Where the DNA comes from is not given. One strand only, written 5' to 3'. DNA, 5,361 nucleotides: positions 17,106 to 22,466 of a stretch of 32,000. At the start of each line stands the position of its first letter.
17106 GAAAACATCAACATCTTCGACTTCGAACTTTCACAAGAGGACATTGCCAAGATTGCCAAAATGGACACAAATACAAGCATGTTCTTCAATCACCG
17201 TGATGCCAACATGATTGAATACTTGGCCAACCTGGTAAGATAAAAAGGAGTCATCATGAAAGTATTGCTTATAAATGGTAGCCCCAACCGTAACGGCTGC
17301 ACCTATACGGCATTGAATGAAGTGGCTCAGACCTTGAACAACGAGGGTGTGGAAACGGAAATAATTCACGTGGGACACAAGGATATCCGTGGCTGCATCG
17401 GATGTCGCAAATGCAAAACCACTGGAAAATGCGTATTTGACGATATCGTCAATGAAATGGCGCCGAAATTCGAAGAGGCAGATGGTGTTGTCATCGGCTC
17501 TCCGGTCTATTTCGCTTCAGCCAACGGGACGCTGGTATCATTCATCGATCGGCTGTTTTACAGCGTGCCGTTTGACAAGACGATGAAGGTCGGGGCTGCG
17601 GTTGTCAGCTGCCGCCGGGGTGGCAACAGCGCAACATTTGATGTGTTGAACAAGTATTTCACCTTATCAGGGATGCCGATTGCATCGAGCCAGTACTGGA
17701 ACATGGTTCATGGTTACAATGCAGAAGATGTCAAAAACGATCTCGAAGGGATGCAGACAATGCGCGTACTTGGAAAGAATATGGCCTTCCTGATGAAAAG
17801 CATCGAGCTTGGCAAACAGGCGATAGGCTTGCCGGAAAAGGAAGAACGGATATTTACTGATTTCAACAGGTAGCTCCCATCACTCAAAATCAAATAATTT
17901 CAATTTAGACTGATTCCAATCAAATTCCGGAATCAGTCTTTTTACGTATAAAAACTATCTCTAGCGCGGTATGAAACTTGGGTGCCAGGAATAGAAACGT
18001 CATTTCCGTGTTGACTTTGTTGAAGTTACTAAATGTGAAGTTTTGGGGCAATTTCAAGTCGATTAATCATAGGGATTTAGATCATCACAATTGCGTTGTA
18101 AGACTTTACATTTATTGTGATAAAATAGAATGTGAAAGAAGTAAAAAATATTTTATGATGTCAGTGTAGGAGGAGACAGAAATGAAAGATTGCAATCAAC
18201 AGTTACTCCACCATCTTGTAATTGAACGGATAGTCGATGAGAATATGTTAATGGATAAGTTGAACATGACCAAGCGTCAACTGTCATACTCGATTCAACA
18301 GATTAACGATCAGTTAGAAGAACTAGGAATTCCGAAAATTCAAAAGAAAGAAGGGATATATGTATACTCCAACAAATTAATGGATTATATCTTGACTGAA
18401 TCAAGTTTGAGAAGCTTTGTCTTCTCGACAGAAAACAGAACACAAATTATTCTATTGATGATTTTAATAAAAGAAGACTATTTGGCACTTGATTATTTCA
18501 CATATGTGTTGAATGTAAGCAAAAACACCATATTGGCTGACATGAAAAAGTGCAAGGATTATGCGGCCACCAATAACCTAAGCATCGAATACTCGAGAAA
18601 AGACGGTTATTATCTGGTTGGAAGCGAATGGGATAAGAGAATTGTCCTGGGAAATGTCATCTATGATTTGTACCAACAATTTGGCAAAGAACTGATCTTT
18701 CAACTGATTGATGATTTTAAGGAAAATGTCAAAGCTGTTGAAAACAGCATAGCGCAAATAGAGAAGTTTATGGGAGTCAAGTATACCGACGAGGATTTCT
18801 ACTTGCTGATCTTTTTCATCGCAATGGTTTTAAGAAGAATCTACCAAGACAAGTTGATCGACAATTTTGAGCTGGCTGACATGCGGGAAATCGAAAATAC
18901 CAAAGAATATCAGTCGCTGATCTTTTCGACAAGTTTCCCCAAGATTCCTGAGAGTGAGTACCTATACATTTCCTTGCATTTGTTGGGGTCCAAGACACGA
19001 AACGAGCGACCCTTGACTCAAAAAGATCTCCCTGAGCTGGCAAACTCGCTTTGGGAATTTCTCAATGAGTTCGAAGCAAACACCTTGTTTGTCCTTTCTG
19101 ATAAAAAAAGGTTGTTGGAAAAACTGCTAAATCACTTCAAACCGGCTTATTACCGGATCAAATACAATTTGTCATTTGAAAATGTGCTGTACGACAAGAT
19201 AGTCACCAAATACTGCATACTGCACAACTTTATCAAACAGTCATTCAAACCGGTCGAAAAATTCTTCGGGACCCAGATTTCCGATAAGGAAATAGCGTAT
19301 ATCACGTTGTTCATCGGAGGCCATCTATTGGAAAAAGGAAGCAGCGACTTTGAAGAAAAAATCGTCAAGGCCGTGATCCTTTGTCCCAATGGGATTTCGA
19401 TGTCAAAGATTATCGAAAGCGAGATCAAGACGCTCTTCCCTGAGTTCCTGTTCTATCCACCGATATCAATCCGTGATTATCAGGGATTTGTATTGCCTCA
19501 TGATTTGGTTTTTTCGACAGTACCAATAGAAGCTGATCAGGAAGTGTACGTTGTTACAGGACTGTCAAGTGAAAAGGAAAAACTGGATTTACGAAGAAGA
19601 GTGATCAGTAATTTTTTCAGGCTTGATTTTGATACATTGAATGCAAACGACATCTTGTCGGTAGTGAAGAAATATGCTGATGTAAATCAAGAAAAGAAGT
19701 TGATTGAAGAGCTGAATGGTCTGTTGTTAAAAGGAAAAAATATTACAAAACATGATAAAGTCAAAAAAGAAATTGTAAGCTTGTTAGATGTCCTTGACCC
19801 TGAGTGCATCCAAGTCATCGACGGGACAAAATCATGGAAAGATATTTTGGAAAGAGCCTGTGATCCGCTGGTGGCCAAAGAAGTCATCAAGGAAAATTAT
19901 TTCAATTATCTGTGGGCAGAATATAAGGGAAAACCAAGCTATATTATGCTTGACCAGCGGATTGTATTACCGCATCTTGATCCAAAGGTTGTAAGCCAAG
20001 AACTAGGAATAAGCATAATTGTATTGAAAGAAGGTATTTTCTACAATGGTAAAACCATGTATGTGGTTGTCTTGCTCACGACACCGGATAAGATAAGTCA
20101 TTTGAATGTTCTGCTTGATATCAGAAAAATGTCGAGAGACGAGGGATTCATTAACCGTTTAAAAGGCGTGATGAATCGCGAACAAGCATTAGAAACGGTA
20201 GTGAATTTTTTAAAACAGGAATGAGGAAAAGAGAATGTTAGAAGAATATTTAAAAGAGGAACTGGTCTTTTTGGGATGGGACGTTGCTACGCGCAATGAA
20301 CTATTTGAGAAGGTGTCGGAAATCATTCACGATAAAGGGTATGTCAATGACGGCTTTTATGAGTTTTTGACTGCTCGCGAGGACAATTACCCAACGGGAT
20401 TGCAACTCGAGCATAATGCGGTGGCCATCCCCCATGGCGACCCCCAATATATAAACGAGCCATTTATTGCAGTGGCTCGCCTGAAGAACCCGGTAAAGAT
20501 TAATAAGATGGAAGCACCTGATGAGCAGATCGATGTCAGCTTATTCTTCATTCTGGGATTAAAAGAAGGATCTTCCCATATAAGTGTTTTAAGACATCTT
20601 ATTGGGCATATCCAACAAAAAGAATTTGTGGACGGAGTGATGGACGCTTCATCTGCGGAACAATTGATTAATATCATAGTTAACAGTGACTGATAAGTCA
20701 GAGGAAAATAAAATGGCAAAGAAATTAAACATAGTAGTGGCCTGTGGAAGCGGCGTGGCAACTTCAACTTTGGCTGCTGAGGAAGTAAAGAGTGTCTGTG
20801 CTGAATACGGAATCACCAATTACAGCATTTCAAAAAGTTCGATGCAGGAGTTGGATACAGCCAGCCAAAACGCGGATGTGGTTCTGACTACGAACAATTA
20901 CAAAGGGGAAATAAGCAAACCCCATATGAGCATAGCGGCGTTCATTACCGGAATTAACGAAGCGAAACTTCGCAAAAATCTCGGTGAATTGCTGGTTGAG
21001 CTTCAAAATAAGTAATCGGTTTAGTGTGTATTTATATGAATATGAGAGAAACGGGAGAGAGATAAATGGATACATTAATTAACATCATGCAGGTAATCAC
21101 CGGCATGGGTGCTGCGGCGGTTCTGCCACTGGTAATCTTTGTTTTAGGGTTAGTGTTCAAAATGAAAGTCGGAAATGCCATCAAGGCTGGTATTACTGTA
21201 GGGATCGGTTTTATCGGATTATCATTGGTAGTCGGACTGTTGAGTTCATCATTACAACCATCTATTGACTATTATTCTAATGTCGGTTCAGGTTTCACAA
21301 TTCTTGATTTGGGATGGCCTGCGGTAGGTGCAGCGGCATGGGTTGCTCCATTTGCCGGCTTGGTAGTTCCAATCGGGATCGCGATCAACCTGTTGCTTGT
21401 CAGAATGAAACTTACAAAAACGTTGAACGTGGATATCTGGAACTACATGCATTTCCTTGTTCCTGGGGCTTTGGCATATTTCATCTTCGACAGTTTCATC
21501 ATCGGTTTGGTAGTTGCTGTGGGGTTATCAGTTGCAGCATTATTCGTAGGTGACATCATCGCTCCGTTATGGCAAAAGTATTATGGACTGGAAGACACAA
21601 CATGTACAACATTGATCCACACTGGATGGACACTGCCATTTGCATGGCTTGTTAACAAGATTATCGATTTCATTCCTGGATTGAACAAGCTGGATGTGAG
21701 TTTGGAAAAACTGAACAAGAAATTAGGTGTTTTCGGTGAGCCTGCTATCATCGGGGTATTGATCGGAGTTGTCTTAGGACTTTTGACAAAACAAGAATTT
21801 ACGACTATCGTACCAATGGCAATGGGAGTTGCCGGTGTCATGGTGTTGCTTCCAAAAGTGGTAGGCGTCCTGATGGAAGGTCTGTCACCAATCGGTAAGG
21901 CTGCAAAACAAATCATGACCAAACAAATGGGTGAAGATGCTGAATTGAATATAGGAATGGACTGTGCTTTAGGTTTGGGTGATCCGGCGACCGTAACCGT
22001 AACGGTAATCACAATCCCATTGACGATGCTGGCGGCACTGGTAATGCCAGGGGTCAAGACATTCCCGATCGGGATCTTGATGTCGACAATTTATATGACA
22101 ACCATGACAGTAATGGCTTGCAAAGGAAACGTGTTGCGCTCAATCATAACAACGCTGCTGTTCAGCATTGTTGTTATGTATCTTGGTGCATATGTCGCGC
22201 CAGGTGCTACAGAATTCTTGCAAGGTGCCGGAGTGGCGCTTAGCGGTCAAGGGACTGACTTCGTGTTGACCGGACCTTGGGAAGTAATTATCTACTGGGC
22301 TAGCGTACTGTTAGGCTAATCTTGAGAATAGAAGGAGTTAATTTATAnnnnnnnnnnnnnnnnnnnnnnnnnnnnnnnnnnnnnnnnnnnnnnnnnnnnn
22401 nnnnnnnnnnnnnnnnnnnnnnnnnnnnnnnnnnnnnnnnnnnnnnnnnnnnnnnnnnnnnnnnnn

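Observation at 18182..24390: Galactitol-type PTS operon coupled to an Rpe-like epimerase, an SDR and a 6-phospho-3-hexuloisomerase, with no known substrate for this combination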

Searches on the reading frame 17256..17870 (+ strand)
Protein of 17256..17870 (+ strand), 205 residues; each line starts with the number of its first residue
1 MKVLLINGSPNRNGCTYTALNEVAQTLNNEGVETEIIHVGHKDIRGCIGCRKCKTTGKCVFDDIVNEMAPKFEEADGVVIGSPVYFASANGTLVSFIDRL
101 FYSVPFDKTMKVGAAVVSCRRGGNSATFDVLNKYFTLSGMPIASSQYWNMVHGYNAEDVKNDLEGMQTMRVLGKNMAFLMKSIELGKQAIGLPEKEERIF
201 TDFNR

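Call 5: search_protein_families(library=pfam, proteins=[window:17256-17870:+])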
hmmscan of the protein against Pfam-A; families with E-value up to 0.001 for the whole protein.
window:17256-17870:+ (205 aa): 2 families
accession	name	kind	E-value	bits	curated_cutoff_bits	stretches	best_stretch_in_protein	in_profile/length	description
PF03358.20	FMN_red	-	7.1e-31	107.3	24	1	1-151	1-148/152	NADPH-dependent FMN reductase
PF02525.22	Flavodoxin_2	-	4.1e-08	33.6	27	1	1-102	1-105/198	Flavodoxin-like fold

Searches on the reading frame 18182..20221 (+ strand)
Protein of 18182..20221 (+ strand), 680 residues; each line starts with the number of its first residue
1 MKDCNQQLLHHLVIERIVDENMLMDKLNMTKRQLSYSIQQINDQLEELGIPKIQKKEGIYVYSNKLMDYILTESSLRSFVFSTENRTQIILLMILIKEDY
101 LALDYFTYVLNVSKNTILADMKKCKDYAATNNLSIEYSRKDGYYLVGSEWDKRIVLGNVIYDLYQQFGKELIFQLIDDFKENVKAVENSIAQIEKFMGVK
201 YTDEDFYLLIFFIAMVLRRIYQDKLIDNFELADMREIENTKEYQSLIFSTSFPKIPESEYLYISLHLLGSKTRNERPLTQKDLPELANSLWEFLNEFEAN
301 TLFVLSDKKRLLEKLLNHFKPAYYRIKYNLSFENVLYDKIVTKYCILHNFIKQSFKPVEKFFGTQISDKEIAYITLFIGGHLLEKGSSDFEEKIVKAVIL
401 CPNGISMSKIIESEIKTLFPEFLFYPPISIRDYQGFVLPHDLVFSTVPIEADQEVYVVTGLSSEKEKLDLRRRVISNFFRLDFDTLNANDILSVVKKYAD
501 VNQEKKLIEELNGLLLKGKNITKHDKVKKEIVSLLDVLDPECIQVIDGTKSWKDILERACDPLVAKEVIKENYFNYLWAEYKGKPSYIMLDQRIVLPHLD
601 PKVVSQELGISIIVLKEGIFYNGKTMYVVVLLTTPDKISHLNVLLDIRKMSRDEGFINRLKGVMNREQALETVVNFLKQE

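Call 5: search_protein_families(library=pfam, proteins=[window:18182-20221:+])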
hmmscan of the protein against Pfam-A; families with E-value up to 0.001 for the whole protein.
window:18182-20221:+ (680 aa): 3 families
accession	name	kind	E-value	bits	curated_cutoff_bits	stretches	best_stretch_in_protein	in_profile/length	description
PF00874.25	PRD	-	3.1e-23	82.3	23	2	292-380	2-89/90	PRD domain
PF00359.27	PTS_EIIA_2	-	3.9e-19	69.5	27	1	537-673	2-141/144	Phosphoenolpyruvate-dependent sugar phosphotransferase system, EIIA 2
PF05043.19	Mga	-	3.4e-05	24.8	21.1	1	84-155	14-82/87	Mga helix-turn-helix domain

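Call 6: search_protein_families(library=ncbifam, proteins=[window:18182-20221:+])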
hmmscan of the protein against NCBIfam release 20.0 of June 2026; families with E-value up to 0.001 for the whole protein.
window:18182-20221:+ (680 aa): 4 families
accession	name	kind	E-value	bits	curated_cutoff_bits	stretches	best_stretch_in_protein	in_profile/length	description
NF008597.0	PRK11564.1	equivalog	2.3e-13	49.7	304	1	79-418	9-362/426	stationary phase inducible protein CsiE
NF007358.0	PRK09854.1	equivalog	7.1e-08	32.7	192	1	534-662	3-133/147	PTS mannitol transporter subunit IIA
NF047357.1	antiterm_GlcT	equivalog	1.5e-07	31.1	320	1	135-378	29-269/272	glucose PTS transporter transcription antiterminator GlcT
NF007694.0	PRK10372.1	equivalog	3.4e-05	24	187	1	542-671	12-145/154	PTS ascorbate transporter subunit IIA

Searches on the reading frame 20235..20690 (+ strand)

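Call 5: search_protein_families(library=pfam, proteins=[window:20235-20690:+])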
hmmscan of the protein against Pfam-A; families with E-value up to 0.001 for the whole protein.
window:20235-20690:+ (152 aa): 1 family
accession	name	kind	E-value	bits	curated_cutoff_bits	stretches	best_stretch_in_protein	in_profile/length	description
PF00359.27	PTS_EIIA_2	-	8.3e-32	110.6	27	1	5-150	2-143/144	Phosphoenolpyruvate-dependent sugar phosphotransferase system, EIIA 2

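Call 6: search_protein_families(library=ncbifam, proteins=[window:20235-20690:+])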
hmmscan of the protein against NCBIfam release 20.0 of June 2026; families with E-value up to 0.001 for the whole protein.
window:20235-20690:+ (152 aa): 7 families
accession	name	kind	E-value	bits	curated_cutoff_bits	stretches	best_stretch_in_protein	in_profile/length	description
NF007236.0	PRK09665.1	equivalog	2.9e-21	75.8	139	1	14-142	9-136/150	PTS galactitol transporter subunit IIA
TIGR00848.1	fruA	subfamily_domain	4.3e-17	62.2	103.5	1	6-133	2-127/129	fructose PTS transporter subunit IIA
NF007293.0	PRK09765.1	equivalog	2.4e-15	56.1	763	1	5-148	7-149/639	PTS 2-O-a-mannosyl-D-glycerate transporter subunit IIABC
TIGR01419.1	nitro_reg_IIA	equivalog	3.9e-12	46.2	138.7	1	2-149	2-144/145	PTS IIA-like nitrogen regulatory protein PtsN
NF007389.0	PRK09913.1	equivalog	3.1e-08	33.7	151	1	18-148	16-142/148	PTS fructose transporter subunit IIA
NF008319.0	PRK11109.1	equivalog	3.7e-05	23.2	302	1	9-149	7-140/376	fused PTS fructose transporter subunit IIA/HPr protein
NF011663.0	PRK15083.1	subfamily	0.00024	19.3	589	1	6-149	497-635/639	PTS mannitol transporter subunit IICBA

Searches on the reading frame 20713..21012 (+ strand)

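Call 5: search_protein_families(library=pfam, proteins=[window:20713-21012:+])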
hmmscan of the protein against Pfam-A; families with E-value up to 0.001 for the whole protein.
window:20713-21012:+ (100 aa): 1 family
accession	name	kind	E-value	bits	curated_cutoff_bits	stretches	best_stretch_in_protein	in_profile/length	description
PF02302.22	PTS_IIB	-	2.3e-12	47.8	23.6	1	6-85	1-86/90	PTS system, Lactose/Cellobiose specific IIB subunit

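Call 6: search_protein_families(library=ncbifam, proteins=[window:20713-21012:+])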
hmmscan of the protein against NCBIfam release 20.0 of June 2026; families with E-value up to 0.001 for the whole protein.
window:20713-21012:+ (100 aa): 2 families
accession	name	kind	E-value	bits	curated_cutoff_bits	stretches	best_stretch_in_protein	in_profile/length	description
NF007643.0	PRK10310.1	equivalog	1.7e-11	44.4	95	1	4-90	2-88/94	PTS galactitol transporter subunit IIB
NF007094.0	PRK09548.1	equivalog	0.00014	20.4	687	1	2-95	500-593/598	PTS ascorbate-specific subunit IIBC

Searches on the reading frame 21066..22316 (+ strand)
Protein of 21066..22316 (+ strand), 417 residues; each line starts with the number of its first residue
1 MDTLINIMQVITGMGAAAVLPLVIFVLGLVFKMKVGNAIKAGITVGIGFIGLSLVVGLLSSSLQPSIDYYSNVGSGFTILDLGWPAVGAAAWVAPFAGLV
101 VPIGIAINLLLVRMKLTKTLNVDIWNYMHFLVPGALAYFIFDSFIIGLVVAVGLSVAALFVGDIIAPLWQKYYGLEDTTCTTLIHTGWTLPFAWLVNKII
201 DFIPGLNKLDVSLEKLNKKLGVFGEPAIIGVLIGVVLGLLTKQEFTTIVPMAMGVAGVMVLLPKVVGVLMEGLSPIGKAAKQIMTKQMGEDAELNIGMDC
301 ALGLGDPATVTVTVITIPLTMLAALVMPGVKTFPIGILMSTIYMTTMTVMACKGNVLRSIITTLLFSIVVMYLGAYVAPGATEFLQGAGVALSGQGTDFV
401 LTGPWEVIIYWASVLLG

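Call 5: search_protein_families(library=pfam, proteins=[window:21066-22316:+])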
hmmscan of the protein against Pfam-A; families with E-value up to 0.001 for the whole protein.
window:21066-22316:+ (417 aa): 1 family
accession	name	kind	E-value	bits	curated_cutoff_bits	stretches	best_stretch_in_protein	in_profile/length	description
PF03611.19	EIIC-GAT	-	4.9e-66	223.8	24.2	1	13-390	4-389/394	PTS system sugar-specific permease component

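Call 6: search_protein_families(library=ncbifam, proteins=[window:21066-22316:+])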
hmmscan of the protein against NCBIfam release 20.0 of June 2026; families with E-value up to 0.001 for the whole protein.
window:21066-22316:+ (417 aa): 1 family
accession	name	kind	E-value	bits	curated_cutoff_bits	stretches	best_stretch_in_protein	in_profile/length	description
TIGR00827.1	EIIC-GAT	subfamily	7.8e-88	295.1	542.2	1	13-395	3-384/407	galactitol-specific PTS transporter subunit IIC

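Call 38: search_dna_similar(query=window:21066-22316:+, collection=plasmids, mode=protein, max_rows=45, max_evalue=1e-80)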
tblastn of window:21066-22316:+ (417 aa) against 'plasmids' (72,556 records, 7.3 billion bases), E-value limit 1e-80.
Records with a match: 36; places in all: 36; records where one place covers at least 80% of the query: 36.
Best place of each record, by identity: 80-90% 4; 60-80% 32.
By first word of the organism name: Pantoea 15; Klebsiella 15; Enterobacter 3; Erwinia 1; Escherichia 1; Duffyella 1.
By predicted mobility (MOB-suite, as given by PLSDB): non-mobilizable 24; conjugative 10; mobilizable 2.
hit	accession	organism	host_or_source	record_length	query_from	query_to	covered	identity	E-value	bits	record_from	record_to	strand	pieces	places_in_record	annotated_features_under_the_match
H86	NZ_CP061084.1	Pantoea sp. MT58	cell culture,groundwater from well ...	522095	1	413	99%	80.6%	4e-162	512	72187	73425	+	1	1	PTS transporter subunit IIC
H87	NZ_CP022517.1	Pantoea vagans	masson pine,cell culture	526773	1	413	99%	80.4%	5e-161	509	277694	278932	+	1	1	PTS transporter subunit IIC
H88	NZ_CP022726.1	Erwinia persicina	Allium cepa L.,single cell,rotten onion ...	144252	1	413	99%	80.4%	5e-160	506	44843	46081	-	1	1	PTS transporter subunit IIC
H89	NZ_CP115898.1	Pantoea piersonii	Homo sapiens,blood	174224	1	413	99%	80.4%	2e-158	501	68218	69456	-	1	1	PTS transporter subunit IIC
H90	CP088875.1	Escherichia coli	Homo sapiens,blood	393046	1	416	100%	79.3%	3e-167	526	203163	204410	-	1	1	PTS galactitol transporter subunit IIC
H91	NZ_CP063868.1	Klebsiella variicola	Psittacus erithacus feces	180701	1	413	99%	79.9%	2e-165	521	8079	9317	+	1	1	PTS transporter subunit IIC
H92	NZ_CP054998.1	Klebsiella pneumoniae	Shatin WWTPs_84 WWTPs influent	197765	1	413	99%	79.9%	2e-165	521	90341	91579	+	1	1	PTS transporter subunit IIC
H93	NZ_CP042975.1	Klebsiella pneumoniae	Homo sapiens,single cell,blood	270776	1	413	99%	79.9%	2e-165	521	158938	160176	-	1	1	PTS transporter subunit IIC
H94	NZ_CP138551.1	Klebsiella pneumoniae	pure culture,blood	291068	1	413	99%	79.9%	2e-165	521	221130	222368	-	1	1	PTS transporter subunit IIC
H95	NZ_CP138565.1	Klebsiella pneumoniae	Homo sapiens,pure culture,sputum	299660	1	413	99%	79.9%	2e-165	521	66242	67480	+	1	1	PTS transporter subunit IIC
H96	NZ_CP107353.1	Klebsiella pneumoniae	Homo sapiens,sputum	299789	1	413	99%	79.9%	2e-165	521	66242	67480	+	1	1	PTS transporter subunit IIC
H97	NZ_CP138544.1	Klebsiella pneumoniae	pure culture,sputum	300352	1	413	99%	79.9%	2e-165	521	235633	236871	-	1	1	PTS transporter subunit IIC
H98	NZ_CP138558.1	Klebsiella pneumoniae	pure culture,sputum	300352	1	413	99%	79.9%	2e-165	521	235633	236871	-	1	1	PTS transporter subunit IIC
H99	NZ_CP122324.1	Pantoea agglomerans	Gypsophila paniculata,whole organism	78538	1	413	99%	79.7%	1e-158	502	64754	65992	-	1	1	PTS transporter subunit IIC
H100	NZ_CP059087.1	Pantoea agglomerans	Allium cepa,diseased onion bulb,bulb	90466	1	413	99%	79.7%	1e-158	502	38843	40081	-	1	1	PTS transporter subunit IIC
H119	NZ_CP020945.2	Pantoea ananatis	Allium cepa,tissue sample,Toombs County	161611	1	413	99%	79.4%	7e-152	483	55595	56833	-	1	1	PTS transporter subunit IIC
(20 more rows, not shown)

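Call 42: get_annotated_region(hit=H119, flank=12000)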
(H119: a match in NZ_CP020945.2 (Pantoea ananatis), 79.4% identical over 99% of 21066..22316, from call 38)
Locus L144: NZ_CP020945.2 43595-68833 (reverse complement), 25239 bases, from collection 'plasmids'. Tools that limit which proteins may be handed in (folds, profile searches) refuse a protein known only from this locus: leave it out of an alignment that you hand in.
description: Pantoea ananatis strain PNA 97-1R plasmid unamed2, complete sequence
organism: Pantoea ananatis (NCBI taxid 553)
taxonomy: Bacteria; Pseudomonadota; Gammaproteobacteria; Enterobacterales; Erwiniaceae; Pantoea; Pantoea ananatis
host: -; source: Allium cepa,tissue sample,Toombs County; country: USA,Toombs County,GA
typing (MOB-suite, as given by PLSDB): non-mobilizable; replicon rep_cluster_1441
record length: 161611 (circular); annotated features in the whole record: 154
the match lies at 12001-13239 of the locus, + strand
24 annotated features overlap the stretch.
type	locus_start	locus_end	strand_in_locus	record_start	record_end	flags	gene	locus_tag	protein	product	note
CDS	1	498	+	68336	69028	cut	-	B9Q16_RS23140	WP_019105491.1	GntR family transcriptional regulator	-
CDS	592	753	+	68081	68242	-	-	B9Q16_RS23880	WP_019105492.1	hypothetical protein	-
CDS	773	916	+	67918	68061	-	-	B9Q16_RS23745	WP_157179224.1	hypothetical protein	-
CDS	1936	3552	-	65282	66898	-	-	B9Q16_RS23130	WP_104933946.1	rhamnogalacturonan lyase B N-terminal domain-containing protein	GO:0005975 - carbohydrate metabolic process [Evidence IEA]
CDS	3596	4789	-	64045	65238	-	-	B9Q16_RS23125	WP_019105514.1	right-handed parallel beta-helix repeat-containing protein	-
CDS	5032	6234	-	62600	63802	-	dapC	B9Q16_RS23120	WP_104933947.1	succinyldiaminopimelate transaminase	GO:0019877 - diaminopimelate biosynthetic process [Evidence IEA]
CDS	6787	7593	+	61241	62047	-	-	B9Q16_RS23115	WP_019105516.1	transporter substrate-binding domain-containing protein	-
CDS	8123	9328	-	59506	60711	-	-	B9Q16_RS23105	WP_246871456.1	MFS transporter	GO:0055085 - transmembrane transport [Evidence IEA]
CDS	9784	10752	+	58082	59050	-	-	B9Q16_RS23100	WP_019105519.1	sugar-binding domain-containing protein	-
CDS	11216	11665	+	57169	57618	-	gatA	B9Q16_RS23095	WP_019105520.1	PTS galactitol transporter subunit IIA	-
CDS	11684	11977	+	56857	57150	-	-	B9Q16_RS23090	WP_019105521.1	PTS sugar transporter subunit IIB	GO:0008643 - carbohydrate transport [Evidence IEA]; GO:0009401 - phosphoenolpyruvate-dependent sugar phosphotransferase ...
CDS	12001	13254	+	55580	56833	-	-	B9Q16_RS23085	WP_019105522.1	PTS transporter subunit IIC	GO:0009401 - phosphoenolpyruvate-dependent sugar phosphotransferase system [Evidence IEA]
CDS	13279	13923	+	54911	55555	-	rpe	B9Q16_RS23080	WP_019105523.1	ribulose-phosphate 3-epimerase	GO:0006098 - pentose-phosphate shunt [Evidence IEA]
CDS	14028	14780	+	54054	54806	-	-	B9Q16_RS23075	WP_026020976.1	SDR family NAD(P)-dependent oxidoreductase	-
CDS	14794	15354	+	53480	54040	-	hxlB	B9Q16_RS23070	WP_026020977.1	6-phospho-3-hexuloisomerase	GO:1901135 - carbohydrate derivative metabolic process [Evidence IEA]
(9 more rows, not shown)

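Call 129: search_solved_structures(query=window:21066-22316:+, max_evalue=1)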
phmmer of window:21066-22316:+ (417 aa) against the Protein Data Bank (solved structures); distinct sequences matched with E-value up to 1: 1.
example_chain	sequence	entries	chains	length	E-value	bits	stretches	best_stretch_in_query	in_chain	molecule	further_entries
9u82_A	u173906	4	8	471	1.8e-66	228.5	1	6-397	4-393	PTS galactitol transporter subunit IIC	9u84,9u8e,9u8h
